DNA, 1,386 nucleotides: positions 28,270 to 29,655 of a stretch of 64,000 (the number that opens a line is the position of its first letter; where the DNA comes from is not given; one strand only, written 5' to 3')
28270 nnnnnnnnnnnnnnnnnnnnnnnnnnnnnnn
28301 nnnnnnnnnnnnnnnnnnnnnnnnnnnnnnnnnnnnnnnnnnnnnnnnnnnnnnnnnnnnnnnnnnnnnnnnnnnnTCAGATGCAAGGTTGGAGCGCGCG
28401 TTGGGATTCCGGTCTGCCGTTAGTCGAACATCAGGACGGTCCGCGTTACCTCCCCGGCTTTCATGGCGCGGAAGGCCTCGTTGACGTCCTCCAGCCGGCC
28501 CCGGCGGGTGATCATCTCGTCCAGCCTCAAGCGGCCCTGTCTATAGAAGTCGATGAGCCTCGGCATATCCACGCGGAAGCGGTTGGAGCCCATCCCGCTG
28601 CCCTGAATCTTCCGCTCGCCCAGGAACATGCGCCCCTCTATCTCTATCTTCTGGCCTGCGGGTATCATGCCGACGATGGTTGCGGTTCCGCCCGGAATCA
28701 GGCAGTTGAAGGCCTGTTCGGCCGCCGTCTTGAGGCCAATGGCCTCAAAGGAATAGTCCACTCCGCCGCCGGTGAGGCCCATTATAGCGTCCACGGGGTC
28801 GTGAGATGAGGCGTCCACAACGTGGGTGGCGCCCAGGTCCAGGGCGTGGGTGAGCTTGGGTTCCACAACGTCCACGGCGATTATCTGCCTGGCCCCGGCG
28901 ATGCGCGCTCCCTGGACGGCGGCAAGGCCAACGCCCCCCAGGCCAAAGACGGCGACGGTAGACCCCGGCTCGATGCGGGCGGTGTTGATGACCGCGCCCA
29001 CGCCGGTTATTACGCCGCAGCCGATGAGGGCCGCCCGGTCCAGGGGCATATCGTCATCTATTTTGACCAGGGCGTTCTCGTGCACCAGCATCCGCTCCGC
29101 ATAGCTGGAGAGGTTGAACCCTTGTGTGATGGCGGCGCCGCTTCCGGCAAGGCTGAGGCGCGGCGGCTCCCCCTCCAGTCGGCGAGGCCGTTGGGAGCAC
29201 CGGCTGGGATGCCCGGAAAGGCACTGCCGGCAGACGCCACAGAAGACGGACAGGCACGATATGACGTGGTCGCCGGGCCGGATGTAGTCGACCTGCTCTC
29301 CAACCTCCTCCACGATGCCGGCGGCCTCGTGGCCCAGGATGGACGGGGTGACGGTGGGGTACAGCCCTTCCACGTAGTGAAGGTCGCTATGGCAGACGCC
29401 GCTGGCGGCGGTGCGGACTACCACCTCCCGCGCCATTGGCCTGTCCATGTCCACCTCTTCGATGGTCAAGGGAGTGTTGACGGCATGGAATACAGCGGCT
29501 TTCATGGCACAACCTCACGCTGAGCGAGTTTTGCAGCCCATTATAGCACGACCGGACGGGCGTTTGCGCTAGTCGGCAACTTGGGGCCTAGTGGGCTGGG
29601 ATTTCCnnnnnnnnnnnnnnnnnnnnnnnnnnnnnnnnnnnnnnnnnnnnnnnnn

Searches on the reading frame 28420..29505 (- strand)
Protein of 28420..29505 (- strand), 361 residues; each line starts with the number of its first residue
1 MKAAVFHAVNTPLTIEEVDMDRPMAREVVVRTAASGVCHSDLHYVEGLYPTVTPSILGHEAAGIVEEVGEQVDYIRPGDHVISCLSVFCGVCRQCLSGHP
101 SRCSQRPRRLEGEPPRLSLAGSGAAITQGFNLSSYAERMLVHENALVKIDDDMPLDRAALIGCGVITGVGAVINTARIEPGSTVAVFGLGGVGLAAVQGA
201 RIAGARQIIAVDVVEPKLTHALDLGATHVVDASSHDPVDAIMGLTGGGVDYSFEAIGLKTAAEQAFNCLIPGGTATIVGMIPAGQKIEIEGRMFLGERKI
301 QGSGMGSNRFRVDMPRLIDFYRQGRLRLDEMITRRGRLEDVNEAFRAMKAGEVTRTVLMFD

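Call 32: search_protein_families(library=pfam, proteins=[window:28420-29505:-], max_evalue=0.00001)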
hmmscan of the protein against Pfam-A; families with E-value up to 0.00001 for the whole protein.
window:28420-29505:- (361 aa): 4 families
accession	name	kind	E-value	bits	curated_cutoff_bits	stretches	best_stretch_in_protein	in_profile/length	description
PF00107.32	ADH_zinc_N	-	4.5e-31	107.9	31.8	1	191-319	1-125/129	Zinc-binding dehydrogenase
PF08240.17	ADH_N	-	3.6e-24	85.4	23.5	1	26-151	3-104/104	Alcohol dehydrogenase GroES-like domain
PF13602.12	ADH_zinc_N_2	-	3.4e-10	41.4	27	1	224-353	1-128/134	Zinc-binding dehydrogenase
PF16912.11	Glu_dehyd_C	-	1.4e-07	31.6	34.9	1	175-349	26-202/211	Glucose dehydrogenase C-terminus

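Call 33: search_protein_families(library=padloc, proteins=[window:28420-29505:-], max_evalue=0.00001)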
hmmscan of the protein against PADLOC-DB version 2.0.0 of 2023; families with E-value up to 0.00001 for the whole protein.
window:28420-29505:- (361 aa): 0 families

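Call 39: find_related_loci(query=window:28420-29505:-, collection=genome_contigs, flank=8000)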
Query window:28420-29505:- (361 aa) in genome_contigs; peptide patterns used: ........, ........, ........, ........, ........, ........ (x = any residue, [..] = any of these).
599 stretches matched a pattern (row limit reached: there are more); 406 encode a relative of the query (tblastn E <= 1e-3); the best 80 are kept; 80 distinct loci.
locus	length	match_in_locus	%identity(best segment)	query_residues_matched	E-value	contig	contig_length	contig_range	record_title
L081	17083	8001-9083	99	1-361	0e+0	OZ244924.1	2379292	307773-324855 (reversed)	MAG: Dehalococcoidia bacterium isolate e5f2f67f-80f5-4dea-8d85-3d806a77b3c6 genome assembly, chromosome: 1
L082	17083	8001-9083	98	1-361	0e+0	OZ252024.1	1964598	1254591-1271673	MAG: Dehalococcoidia bacterium isolate f4139050-05f1-4a12-a253-3081a27a263f genome assembly, chromosome: 1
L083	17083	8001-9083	88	1-361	0e+0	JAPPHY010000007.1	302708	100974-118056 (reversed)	MAG: Chloroflexota bacterium isolate RHO1_bin_9 NODE_31_length_302708_cov_11.553928, whole genome shotgun sequence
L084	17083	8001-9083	87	1-361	0e+0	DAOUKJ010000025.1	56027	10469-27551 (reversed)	MAG TPA_asm: Dehalococcoidia bacterium isolate S5_322 k113_448047, whole genome shotgun sequence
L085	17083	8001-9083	87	1-361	0e+0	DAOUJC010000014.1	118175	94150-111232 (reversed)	MAG TPA_asm: Dehalococcoidia bacterium isolate S32_241 k113_4480154, whole genome shotgun sequence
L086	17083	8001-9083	87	1-361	0e+0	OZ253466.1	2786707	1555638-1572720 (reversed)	MAG: Dehalococcoidia bacterium isolate 7f7fcc17-106b-4c1d-a8d7-7cf201ad70ef genome assembly, chromosome: 1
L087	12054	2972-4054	83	1-361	0e+0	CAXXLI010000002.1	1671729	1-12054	MAG: Dehalococcoidia bacterium isolate 9897fa5f-a7d9-472a-8fac-ec7462edf643 genome assembly, contig: contig_2, whole gen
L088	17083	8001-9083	83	1-361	0e+0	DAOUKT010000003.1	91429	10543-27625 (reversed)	MAG TPA_asm: Dehalococcoidia bacterium isolate S7_359 k113_618480, whole genome shotgun sequence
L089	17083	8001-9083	83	1-361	0e+0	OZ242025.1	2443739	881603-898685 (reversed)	MAG: Dehalococcoidia bacterium isolate 154789fe-1cbe-4e12-9e25-a4d867c0b0dd genome assembly, chromosome: 1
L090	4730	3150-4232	77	1-360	0e+0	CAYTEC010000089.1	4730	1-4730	MAG TPA_asm: uncultured Dehalococcoidia bacterium isolate SRP308112_co1_438 genome assembly, contig: NODE_37173_length_4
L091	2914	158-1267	74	1-361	0e+0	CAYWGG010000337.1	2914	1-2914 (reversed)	MAG TPA_asm: uncultured Dehalococcoidia bacterium isolate binchicken_co21_430 genome assembly, contig: NODE_65124_length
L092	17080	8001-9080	75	1-361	0e+0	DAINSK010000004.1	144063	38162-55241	MAG TPA_asm: Chloroflexota bacterium isolate CTOTU41451 NODE_51_length_144063_cov_16.767027, whole genome shotgun sequen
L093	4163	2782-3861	74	1-361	0e+0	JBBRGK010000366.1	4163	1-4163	MAG: Dehalococcoidia bacterium isolate Co_metawrap_2621 Cmw_2621_k141_14990517_length_4163_cov_7.0000, whole genome shot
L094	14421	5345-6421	75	1-361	6e-179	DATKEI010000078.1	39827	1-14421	MAG TPA_asm: Candidatus Binatia bacterium isolate SMAG_U14495 k141_2388349, whole genome shotgun sequence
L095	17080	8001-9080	75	1-361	8e-178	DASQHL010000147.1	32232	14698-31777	MAG TPA_asm: Dehalococcoidia bacterium isolate SMAG_U11832 k141_905715, whole genome shotgun sequence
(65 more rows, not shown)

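Call 44: search_protein_families(library=padloc, proteins=[L082:6501-7838:-, L082:5980-6504:-, L081:6993-7901:+, L084:5208-6302:+, L089:5575-6300:-, L088:2359-2838:-], max_evalue=0.001)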
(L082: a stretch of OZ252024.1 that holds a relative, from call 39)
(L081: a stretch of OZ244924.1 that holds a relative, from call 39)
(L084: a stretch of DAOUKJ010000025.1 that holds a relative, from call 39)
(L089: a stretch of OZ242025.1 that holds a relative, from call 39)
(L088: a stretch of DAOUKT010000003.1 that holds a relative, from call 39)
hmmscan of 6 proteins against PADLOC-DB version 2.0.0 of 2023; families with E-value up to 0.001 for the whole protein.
L082:6501-7838:- (445 aa): 99 families (the best 25 are shown)
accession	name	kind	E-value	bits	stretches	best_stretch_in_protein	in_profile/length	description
PDLC04178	HEC-01A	-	2.1e-88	295.1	2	221-440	162-385/399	-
PDLC04175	HEC-01A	-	2.1e-48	163.2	2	228-432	150-355/363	-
PDLC04182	HEC-01A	-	1.3e-46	157.4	1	13-413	3-377/406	-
PDLC04183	HEC-01A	-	3.7e-46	156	2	132-420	97-381/402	-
PDLC04180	HEC-01A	-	1.8e-43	147.2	2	221-391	152-324/382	-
PDLC04184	HEC-01A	-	1.8e-40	137.3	2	221-394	210-397/464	-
PDLC04177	HEC-01A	-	8.3e-39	131.7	2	227-425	181-379/393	-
PDLC04176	HEC-01A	-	1.9e-36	124.2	1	15-416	4-349/371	-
PDLC04179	HEC-01A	-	5e-36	122.8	2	221-407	240-424/459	-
PDLC02980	AriA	-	3.7e-35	120.4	1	35-389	1-304/304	-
PDLC04144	HEC-01B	-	1.4e-34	117.9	2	234-413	191-366/395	-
PDLC04391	PDC-M07A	-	2.7e-32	110.3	1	17-400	5-361/412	-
PDLC04392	PDC-M07A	-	5.3e-30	102.8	2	221-400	185-363/432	-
PDLC04393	PDC-M07A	-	3.1e-28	96.9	2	221-401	187-366/435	-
PDLC04135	mad3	-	3.1e-27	94.1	1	13-401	1-339/374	mads_3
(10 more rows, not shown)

L082:5980-6504:- (174 aa): 10 families
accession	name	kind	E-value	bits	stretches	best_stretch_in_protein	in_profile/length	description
PDLC04196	HEC-01B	-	1.8e-38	130.5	1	1-163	1-160/197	-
PDLC04200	HEC-01B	-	1.3e-31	108.2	1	3-163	5-173/218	-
PDLC04194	HEC-01B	-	4.7e-13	47.4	1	37-154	29-138/204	-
PDLC04197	HEC-01B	-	8.5e-11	39.9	1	42-157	29-136/192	-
PDLC04143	HEC-01A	-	1.4e-08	32.6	1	1-134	1-122/190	-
PDLC04210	HEC-01B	-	3.8e-07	28.1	1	8-160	10-174/217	-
PDLC04205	HEC-01B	-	4e-07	28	1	45-125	52-132/213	-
PDLC04191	HEC-01B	-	3.6e-05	21.8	1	41-130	35-118/192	-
PDLC04185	HEC-01B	-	0.0008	17.5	1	42-124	36-112/188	-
PDLC04198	HEC-01B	-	0.00096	16.9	0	101-153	109-164/211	-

L081:6993-7901:+ (302 aa): 1 family
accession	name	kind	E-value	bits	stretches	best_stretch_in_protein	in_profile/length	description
PDLC04133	mad1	-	9.7e-06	23.8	0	19-42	7-30/60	mads_1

L084:5208-6302:+ (364 aa): 2 families
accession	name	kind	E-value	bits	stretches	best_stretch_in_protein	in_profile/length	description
PDLC04916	PDC-S11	-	1.4e-16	58.5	1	16-197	18-175/358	-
PDLC04915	PDC-S11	-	4.4e-07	27.5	1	22-203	26-191/379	-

L089:5575-6300:- (241 aa): 0 families

L088:2359-2838:- (159 aa): 0 families

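Call 45: search_protein_families(library=pfam, proteins=[L082:6501-7838:-, L082:5980-6504:-, L081:6993-7901:+, L084:5208-6302:+, L089:5575-6300:-, L088:2359-2838:-], max_evalue=0.001)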
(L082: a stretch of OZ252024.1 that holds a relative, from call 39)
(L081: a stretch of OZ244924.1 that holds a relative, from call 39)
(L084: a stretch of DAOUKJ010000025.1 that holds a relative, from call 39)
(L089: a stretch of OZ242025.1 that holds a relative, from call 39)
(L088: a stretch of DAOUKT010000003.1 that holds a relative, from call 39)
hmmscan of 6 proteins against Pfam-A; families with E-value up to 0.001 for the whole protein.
L082:6501-7838:- (445 aa): 5 families
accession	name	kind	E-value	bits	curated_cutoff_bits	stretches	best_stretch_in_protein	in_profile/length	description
PF13304.12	AAA_21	-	3.5e-36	126.3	27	1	35-389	1-304/304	AAA domain, putative AbiEii toxin, Type IV TA system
PF13175.12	AAA_15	-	1.5e-18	68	32.1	2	14-59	3-49/374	AAA ATPase domain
PF02463.25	SMC_N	-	8e-09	35.7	40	1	13-56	1-47/220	RecF/RecN/SMC N terminal domain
PF11398.14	DUF2813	-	8.9e-09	35.6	21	0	345-415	285-352/372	Protein of unknown function (DUF2813)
PF13476.12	AAA_23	-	3.7e-06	28.1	27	1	20-56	5-42/201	AAA domain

L082:5980-6504:- (174 aa): 1 family
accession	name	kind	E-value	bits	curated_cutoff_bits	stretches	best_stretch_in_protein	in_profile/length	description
PF14103.11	DUF4276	-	8.8e-07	29.8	30.2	1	8-152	1-152/192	Domain of unknown function (DUF4276)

L081:6993-7901:+ (302 aa): 13 families
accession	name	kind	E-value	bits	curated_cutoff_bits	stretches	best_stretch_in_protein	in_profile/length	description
PF13683.12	rve_3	-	2.4e-10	40.5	26.5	1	225-292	2-67/67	Integrase core domain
PF00665.32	rve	-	1.3e-07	32.3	32.6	1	142-236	7-102/102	Integrase core domain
PF12728.13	HTH_17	-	8.8e-05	23.1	27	0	20-42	4-26/51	Helix-turn-helix domain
PF08281.18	Sigma70_r4_2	-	0.0001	22.3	25.7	0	14-43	23-52/54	Sigma-70, region 4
PF13556.12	HTH_30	-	0.00014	22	27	1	10-36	5-31/59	PucR C-terminal helix-turn-helix domain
PF13542.12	HTH_Tnp_ISL3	-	0.00019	21.2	27.4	0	13-40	22-49/51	Helix-turn-helix domain of transposase family ISL3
PF13411.12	MerR_1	-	0.00029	21.3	21.6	0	20-41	3-24/69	MerR HTH family regulatory protein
PF00376.29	MerR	-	0.00031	20.9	28.2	0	98-120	9-30/38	MerR family regulatory protein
PF13518.12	HTH_28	-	0.00035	21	25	1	19-40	14-35/52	Helix-turn-helix domain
PF13560.12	HTH_31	-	0.00038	21.2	27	0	72-118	3-45/64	Helix-turn-helix domain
PF13551.12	HTH_29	-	0.00038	20.9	28.1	0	19-40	14-35/64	Winged helix-turn helix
PF13936.12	HTH_38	-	0.00039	20.5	27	0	7-40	10-43/44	Helix-turn-helix domain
PF13384.12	HTH_23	-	0.00045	20.4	24.6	1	18-40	18-40/50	Homeodomain-like domain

L084:5208-6302:+ (364 aa): 0 families

L089:5575-6300:- (241 aa): 0 families

L088:2359-2838:- (159 aa): 0 families
